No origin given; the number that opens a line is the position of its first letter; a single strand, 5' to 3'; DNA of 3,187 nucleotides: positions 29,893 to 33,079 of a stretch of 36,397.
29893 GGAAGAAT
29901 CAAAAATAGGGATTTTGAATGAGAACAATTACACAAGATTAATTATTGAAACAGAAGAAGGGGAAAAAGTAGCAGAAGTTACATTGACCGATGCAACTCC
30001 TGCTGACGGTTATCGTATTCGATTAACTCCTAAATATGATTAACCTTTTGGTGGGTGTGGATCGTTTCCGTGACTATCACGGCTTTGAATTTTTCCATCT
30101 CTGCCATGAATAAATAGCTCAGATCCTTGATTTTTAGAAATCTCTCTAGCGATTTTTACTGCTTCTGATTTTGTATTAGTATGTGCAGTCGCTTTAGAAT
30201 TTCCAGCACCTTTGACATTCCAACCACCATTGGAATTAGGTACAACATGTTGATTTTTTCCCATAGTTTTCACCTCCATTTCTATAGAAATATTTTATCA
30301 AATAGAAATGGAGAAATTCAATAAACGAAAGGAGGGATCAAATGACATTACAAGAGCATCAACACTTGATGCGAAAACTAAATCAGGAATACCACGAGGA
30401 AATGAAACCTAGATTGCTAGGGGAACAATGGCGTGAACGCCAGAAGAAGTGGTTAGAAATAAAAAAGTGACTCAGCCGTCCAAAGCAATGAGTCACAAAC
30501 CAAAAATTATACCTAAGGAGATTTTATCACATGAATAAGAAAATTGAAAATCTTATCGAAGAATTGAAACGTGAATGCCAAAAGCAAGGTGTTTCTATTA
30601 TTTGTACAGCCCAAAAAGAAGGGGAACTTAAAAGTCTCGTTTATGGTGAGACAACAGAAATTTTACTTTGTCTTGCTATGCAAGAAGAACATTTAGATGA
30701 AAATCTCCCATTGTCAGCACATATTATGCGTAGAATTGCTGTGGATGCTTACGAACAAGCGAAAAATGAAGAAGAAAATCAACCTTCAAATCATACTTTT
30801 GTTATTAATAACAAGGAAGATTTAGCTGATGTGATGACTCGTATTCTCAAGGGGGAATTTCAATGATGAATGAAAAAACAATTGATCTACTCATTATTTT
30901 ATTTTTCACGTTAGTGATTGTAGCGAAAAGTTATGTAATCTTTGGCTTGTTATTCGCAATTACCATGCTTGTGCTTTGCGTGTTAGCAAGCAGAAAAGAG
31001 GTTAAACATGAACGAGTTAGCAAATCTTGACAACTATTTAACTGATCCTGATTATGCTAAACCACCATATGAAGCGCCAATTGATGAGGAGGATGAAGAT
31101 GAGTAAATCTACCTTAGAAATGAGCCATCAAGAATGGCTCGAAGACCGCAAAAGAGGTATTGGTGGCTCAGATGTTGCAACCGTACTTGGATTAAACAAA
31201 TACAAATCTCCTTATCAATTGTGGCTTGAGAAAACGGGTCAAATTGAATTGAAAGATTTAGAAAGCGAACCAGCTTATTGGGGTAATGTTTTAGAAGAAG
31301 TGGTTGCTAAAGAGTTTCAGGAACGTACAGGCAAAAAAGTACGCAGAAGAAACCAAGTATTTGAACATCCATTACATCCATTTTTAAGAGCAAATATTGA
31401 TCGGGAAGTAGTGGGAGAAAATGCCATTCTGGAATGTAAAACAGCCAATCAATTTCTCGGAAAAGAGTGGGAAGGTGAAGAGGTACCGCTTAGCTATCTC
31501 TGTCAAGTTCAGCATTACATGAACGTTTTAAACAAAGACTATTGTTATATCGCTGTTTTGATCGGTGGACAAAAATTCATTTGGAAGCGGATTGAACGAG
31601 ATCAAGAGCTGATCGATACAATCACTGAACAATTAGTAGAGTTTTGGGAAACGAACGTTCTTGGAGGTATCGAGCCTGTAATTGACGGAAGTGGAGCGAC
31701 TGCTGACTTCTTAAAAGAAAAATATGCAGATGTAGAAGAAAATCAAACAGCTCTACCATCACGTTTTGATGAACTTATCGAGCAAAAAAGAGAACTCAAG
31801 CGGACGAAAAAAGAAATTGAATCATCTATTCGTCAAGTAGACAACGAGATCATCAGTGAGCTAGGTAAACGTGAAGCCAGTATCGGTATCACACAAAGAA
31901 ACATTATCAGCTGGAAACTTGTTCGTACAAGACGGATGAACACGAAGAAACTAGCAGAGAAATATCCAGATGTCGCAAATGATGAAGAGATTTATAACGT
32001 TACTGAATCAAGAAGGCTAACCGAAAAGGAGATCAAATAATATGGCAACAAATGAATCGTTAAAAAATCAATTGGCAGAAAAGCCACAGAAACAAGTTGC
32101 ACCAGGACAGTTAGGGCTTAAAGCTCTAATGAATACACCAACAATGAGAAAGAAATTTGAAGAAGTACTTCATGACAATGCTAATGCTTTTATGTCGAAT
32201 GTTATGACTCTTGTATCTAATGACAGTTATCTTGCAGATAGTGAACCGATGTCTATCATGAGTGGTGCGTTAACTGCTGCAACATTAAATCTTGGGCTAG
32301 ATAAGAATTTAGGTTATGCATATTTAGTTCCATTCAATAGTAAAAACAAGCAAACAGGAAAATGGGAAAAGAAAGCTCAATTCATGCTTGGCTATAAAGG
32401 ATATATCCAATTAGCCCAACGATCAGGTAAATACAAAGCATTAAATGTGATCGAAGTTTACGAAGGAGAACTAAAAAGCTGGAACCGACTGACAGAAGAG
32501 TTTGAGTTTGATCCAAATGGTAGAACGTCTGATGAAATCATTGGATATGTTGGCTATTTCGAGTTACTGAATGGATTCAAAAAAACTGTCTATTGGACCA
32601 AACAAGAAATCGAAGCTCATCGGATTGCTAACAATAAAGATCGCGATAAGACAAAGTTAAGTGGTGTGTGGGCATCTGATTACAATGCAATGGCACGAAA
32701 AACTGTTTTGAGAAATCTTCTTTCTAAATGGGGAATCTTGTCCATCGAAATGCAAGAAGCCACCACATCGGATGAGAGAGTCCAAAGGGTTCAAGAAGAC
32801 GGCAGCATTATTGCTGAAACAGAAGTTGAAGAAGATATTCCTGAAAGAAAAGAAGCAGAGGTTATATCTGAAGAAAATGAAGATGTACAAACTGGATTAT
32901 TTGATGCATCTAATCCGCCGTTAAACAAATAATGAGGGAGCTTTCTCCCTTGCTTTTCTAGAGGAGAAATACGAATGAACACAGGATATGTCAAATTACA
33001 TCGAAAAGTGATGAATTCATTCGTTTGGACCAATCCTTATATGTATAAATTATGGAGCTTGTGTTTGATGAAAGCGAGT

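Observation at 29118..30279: Tandemly duplicated convergent two-gene cassette (small '...R(I/V)R(L/M)TP(K/R)YD' protein opposite a DUF2188 protein) with identical TTAA stop-codon overlap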

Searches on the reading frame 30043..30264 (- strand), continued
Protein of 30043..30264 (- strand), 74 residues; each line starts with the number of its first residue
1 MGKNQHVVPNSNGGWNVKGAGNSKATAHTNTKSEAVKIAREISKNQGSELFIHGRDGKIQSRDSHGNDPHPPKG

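Call 67: find_encoding_contigs(protein=P0277, flank=2500, max_places=3)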
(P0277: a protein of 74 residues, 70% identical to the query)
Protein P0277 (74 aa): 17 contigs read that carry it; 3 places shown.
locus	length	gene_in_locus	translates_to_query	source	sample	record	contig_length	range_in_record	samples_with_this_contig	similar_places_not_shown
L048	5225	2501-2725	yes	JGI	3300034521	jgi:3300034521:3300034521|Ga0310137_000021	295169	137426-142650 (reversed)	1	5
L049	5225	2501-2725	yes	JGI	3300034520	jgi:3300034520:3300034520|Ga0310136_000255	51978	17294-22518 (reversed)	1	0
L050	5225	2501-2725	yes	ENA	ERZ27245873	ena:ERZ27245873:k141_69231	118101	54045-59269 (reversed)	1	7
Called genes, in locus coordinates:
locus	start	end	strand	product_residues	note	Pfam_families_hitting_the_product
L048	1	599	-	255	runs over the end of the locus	PF10543:ORF6N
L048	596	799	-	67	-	PF01476:LysM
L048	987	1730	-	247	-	-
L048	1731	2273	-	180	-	PF07352:Phage_Mu_Gam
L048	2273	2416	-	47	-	-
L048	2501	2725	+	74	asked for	PF09954:DUF2188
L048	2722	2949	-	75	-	-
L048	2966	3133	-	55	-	-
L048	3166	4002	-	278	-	PF02498:Bro-N, PF03374:ANT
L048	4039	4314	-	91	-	PF01381:HTH_3 (weak)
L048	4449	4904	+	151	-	PF12844:HTH_19, PF13560:HTH_31, PF01381:HTH_3, PF07022:Phage_CI_repr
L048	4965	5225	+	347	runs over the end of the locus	PF21033:RMD1-3 (faint), PF07719:TPR_2 (faint), PF13181:TPR_8 (faint), PF00515:TPR_1 (faint), PF14559:TPR_19 (faint)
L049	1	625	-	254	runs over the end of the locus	PF02498:Bro-N, PF03374:ANT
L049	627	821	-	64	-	PF01476:LysM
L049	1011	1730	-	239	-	-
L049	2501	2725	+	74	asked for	PF09954:DUF2188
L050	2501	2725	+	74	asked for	PF09954:DUF2188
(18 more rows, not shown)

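Call 76: get_annotated_region(hit=H43, flank=2000)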
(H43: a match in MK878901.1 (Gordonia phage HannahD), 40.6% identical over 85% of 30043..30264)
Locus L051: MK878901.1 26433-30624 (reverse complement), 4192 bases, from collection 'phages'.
description: Gordonia phage HannahD, complete genome.
organism: Gordonia phage HannahD (NCBI taxid 2583041)
taxonomy: Viruses; Duplodnaviria; Heunggongvirae; Uroviricota; Caudoviricetes; Bowservirus
host: Gordonia terrae 3612; source: soil; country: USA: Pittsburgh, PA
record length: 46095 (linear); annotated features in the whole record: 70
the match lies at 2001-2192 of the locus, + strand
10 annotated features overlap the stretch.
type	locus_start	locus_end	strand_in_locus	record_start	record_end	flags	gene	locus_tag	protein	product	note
CDS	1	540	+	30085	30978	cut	40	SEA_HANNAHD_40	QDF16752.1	tyrosine integrase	integrase, (Y-int)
CDS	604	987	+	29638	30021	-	39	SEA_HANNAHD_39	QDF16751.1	hypothetical protein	-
CDS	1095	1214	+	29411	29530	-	38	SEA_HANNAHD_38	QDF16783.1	hypothetical protein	-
CDS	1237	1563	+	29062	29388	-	37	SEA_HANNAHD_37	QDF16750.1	BrnT-like toxin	toxin in toxin/antitoxin system, BrnT-like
CDS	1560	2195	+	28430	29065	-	36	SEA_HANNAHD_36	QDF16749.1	hypothetical protein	-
CDS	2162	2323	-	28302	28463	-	35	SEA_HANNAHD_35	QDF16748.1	hypothetical protein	-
CDS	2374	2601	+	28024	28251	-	34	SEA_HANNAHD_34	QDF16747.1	hypothetical protein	-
CDS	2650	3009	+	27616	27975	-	33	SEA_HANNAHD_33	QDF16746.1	hypothetical protein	-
CDS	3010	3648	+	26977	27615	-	32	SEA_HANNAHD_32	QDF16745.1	hypothetical protein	-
CDS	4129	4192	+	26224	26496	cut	31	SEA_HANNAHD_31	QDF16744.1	hypothetical protein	-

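Call 77: get_annotated_region(hit=H42, flank=2000)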
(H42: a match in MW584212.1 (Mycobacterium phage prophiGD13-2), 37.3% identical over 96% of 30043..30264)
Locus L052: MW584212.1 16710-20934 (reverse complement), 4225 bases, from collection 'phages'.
description: Mycobacterium phage prophiGD13-2, complete genome.
organism: Mycobacterium phage prophiGD13-2 (NCBI taxid 2813241)
taxonomy: Viruses; Duplodnaviria; Heunggongvirae; Uroviricota; Caudoviricetes
host: Mycobacterium abscessus GD13; source: -; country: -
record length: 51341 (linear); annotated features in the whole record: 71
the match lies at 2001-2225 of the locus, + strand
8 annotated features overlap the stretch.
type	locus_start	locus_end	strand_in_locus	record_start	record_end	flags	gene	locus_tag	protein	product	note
CDS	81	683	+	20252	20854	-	34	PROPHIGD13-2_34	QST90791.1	hypothetical protein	-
CDS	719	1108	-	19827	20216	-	33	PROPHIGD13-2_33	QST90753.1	HNH endonuclease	-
CDS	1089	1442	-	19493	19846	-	32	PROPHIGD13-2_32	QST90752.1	hypothetical protein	-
CDS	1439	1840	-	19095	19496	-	31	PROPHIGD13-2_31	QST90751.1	hypothetical protein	-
CDS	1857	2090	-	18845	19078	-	30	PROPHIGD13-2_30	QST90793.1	hypothetical protein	-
CDS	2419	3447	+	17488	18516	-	29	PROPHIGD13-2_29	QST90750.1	HNH endonuclease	-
CDS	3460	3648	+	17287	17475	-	28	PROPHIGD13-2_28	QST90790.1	hypothetical protein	-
CDS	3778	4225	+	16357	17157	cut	27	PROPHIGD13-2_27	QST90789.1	hypothetical protein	-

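Call 80: find_related_loci(query=A4, collection=viral_contigs, flank=2500)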
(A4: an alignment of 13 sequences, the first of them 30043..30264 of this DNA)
Query A4 (74 aa) in viral_contigs; peptide patterns used: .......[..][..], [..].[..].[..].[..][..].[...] (x = any residue, [..] = any of these).
374 stretches matched a pattern; 337 encode a relative of the query (tblastn E <= 1e-3); the best 80 are kept; 80 distinct loci.
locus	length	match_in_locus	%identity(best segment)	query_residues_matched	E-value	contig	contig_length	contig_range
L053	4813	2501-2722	100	1-74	3e-46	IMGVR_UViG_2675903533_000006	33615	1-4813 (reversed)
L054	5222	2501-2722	100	1-74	3e-46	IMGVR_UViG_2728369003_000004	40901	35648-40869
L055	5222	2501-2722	92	1-74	6e-43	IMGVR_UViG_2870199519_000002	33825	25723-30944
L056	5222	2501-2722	92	1-74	6e-43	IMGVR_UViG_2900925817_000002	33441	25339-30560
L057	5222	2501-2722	92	1-74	6e-43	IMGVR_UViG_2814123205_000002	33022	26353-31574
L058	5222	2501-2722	91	1-74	2e-42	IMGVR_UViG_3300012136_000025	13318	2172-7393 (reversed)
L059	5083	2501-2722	84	1-74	4e-39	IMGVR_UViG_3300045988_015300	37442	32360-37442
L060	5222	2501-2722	84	1-74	1e-38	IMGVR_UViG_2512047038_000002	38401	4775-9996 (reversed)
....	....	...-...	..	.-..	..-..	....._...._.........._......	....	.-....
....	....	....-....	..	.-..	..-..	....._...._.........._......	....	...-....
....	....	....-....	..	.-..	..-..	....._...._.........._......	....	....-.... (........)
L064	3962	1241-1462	82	1-74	4e-38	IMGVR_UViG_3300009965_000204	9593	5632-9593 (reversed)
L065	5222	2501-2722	82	1-74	4e-38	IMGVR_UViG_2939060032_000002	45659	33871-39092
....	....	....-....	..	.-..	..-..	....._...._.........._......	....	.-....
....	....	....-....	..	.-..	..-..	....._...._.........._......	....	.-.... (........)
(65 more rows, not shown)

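Call 89: predict_structure(alignment_id=A5)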
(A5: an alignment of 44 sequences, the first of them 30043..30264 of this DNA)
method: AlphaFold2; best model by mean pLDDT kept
length: 74 residues; sequences in the alignment: 44
mean_pLDDT: 83.0   pTM: 0.68
mean pLDDT of the five models: 83.0, 81.3, 80.9, 80.2, 79.2
residues with pLDDT >= 90: 26; 70-90: 37; 50-70: 9; < 50: 2
segments of 3 or more residues with pLDDT < 50: none
pLDDT, mean of each block of 10 residues (from residue 1): 85 89 87 91 87 88 67 53
secondary structure, 60 per line:
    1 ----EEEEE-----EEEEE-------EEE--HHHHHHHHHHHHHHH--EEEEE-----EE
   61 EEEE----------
elements in order: E5-9 E15-19 E27-29 H32-46 E49-53 E59-64

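Call 96: fold_search(model_id=the predicted structure, library=pdb)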
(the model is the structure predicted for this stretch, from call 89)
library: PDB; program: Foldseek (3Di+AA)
matches with E <= 10: 360; with E <= 0.001: 0
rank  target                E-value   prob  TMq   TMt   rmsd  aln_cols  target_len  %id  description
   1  4n06_A                4.8e-02  0.38  0.31  0.09  11.1        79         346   20  Crystal structure of Cas1 from Archaeoglobus fulgidus and its nucleolytic activity (released 2014-01-15)
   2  4n06_B                5.9e-02  0.35  0.30  0.08  11.1        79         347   20  Crystal structure of Cas1 from Archaeoglobus fulgidus and its nucleolytic activity (released 2014-01-15)
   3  7kft_E                1.8e-01  0.23  0.31  0.09  10.4        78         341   15  Partial Cas6-RT-Cas1--Cas2 complex (released 2021-03-31)
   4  7mi5_C                2.1e-01  0.21  0.29  0.07   9.7        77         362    9  Asymmetrical PAM-Non PAM prespacer bound Cas4/Cas1/Cas2 complex (released 2021-11-17)
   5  7ei1_J                2.1e-01  0.16  0.29  0.10   9.5        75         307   12  Structure of Pyrococcus furiosus Cas1Cas2 complex (released 2021-11-24)
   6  7kfu_C                2.2e-01  0.21  0.31  0.04  10.4        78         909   15  Cas6-RT-Cas1--Cas2 complex (released 2021-03-31)
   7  7ei1_C                2.4e-01  0.20  0.30  0.09   9.7        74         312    9  Structure of Pyrococcus furiosus Cas1Cas2 complex (released 2021-11-24)
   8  7ei1_N                2.4e-01  0.16  0.29  0.10   9.5        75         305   12  Structure of Pyrococcus furiosus Cas1Cas2 complex (released 2021-11-24)
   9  7kft_D                2.5e-01  0.20  0.30  0.09  10.5        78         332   15  Partial Cas6-RT-Cas1--Cas2 complex (released 2021-03-31)
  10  2yzs_B                3.1e-01  0.16  0.31  0.10  10.7        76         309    8  Crystal structure of uncharacterized conserved protein from Aquifex aeolicus (released 2007-11-06)
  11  7ei1_B                3.1e-01  0.15  0.30  0.10   9.6        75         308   12  Structure of Pyrococcus furiosus Cas1Cas2 complex (released 2021-11-24)
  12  7ei1_H                4.6e-01  0.12  0.30  0.10   9.8        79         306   11  Structure of Pyrococcus furiosus Cas1Cas2 complex (released 2021-11-24)
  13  4wj0_B                4.6e-01  0.12  0.30  0.10   9.6        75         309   13  Structure of PH1245, a cas1 from Pyrococcus horikoshii (released 2014-10-15)
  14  7cr8_B                4.9e-01  0.14  0.31  0.09  11.3        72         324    7  Synechocystis Cas1-Cas2-prespacerL complex (released 2021-03-31)
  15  7ei1_K                4.9e-01  0.13  0.29  0.09   9.8        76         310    9  Structure of Pyrococcus furiosus Cas1Cas2 complex (released 2021-11-24)
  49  6u0i_B                1.6e+00  0.33  0.40  0.24   4.1        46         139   20  Putative Antitoxin HicB3 from Escherichia coli str. K-12 substr. DH10B (released 2019-08-28)
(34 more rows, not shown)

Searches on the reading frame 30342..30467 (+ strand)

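Call 7: search_protein_families(library=pfam, proteins=[window:30342-30467:+], max_evalue=1)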
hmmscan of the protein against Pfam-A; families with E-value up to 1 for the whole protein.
window:30342-30467:+ (42 aa): 0 families

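Call 8: search_protein_families(library=phrogs, proteins=[window:30342-30467:+], max_evalue=0.1)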
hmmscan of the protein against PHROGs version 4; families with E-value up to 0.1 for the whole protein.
window:30342-30467:+ (42 aa): 1 family
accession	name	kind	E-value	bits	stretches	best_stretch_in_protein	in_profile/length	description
phrog_23185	-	unknown function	4.4e-32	110.9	1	1-42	1-42/42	-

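Call 43: search_protein_families(library=padloc, proteins=[window:30342-30467:+], max_evalue=1)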
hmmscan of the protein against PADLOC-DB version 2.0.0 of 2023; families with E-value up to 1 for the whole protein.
window:30342-30467:+ (42 aa): 0 families

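Call 44: search_protein_families(library=ncbifam, proteins=[window:30342-30467:+], max_evalue=1)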
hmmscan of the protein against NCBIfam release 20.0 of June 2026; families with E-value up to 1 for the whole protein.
window:30342-30467:+ (42 aa): 0 families

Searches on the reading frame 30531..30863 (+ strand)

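Call 7: search_protein_families(library=pfam, proteins=[window:30531-30863:+], max_evalue=1)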
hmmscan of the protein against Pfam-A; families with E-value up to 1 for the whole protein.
window:30531-30863:+ (111 aa): 0 families

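Call 8: search_protein_families(library=phrogs, proteins=[window:30531-30863:+], max_evalue=0.1)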
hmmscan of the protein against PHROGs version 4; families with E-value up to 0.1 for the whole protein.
window:30531-30863:+ (111 aa): 1 family
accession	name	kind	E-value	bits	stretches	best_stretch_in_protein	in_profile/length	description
phrog_4690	-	unknown function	1.3e-30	106.9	1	1-111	1-111/111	-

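Call 43: search_protein_families(library=padloc, proteins=[window:30531-30863:+], max_evalue=1)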
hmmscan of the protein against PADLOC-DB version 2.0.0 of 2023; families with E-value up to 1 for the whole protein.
window:30531-30863:+ (111 aa): 0 families

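Call 44: search_protein_families(library=ncbifam, proteins=[window:30531-30863:+], max_evalue=1)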
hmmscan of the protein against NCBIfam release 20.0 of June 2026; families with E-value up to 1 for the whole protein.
window:30531-30863:+ (111 aa): 1 family
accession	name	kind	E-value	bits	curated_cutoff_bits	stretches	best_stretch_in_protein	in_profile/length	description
TIGR01398.1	FlhA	equivalog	0.049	11.9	772.1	1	3-109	553-654/678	flagellar biosynthesis protein FlhA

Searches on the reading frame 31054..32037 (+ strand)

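Call 7: search_protein_families(library=pfam, proteins=[window:31054-32037:+], max_evalue=1)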
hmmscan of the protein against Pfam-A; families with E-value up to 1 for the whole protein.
window:31054-32037:+ (328 aa): 3 families
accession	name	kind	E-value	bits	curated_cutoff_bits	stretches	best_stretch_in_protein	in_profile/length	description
PF09588.16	YqaJ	-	7.7e-41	140.3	22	1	27-158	1-146/150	YqaJ-like viral recombinase domain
PF04136.21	COG3_N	-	0.0094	16.3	27.9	1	220-259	30-69/147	Conserved oligomeric Golgi complex subunit 3, N-terminal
PF07934.18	OGG_N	-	0.093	13.4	23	1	162-201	8-46/115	8-oxoguanine DNA glycosylase, N-terminal domain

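Call 8: search_protein_families(library=phrogs, proteins=[window:31054-32037:+], max_evalue=0.1)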
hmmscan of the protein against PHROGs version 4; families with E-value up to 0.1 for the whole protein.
window:31054-32037:+ (328 aa): 12 families
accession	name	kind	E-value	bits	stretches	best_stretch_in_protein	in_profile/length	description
phrog_434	-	DNA, RNA and nucleotide metabolism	1.9e-118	396.9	1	5-327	37-364/372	RecE-like recombination exonuclease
phrog_34741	-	DNA, RNA and nucleotide metabolism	1.5e-31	109.4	1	248-327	1-80/81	endonuclease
phrog_149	-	DNA, RNA and nucleotide metabolism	3.4e-10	39.9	1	7-199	583-791/1242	exonuclease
phrog_19855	-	head and packaging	6.7e-05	21.6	1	20-184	461-620/1257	virion structural protein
phrog_8474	-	unknown function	0.00021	22.1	1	26-48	25-47/48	-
phrog_1956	-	unknown function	0.00046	21.3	1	241-322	10-88/93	-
phrog_1706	-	DNA, RNA and nucleotide metabolism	0.0008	19.9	1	121-203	134-222/293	CRISPR/Cas system associated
phrog_4384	-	unknown function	0.00083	20.1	1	298-314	24-40/51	-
phrog_1990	-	DNA, RNA and nucleotide metabolism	0.0028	18.1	1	76-194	73-204/290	Cas4-domain exonuclease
phrog_25142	-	unknown function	0.074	14.5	0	231-266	63-98/133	-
phrog_9583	-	unknown function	0.096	14.2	0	214-273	52-111/113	-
phrog_4557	-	unknown function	0.097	13.9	0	225-268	39-82/118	-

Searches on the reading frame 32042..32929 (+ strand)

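Call 102: search_protein_families(library=pfam, proteins=[window:32042-32929:+], max_evalue=0.001)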
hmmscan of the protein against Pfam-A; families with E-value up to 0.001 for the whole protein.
window:32042-32929:+ (296 aa): 1 family
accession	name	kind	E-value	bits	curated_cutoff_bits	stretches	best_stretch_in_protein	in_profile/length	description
PF03837.19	RecT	-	1.8e-48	165.2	24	1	49-251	2-191/198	RecT family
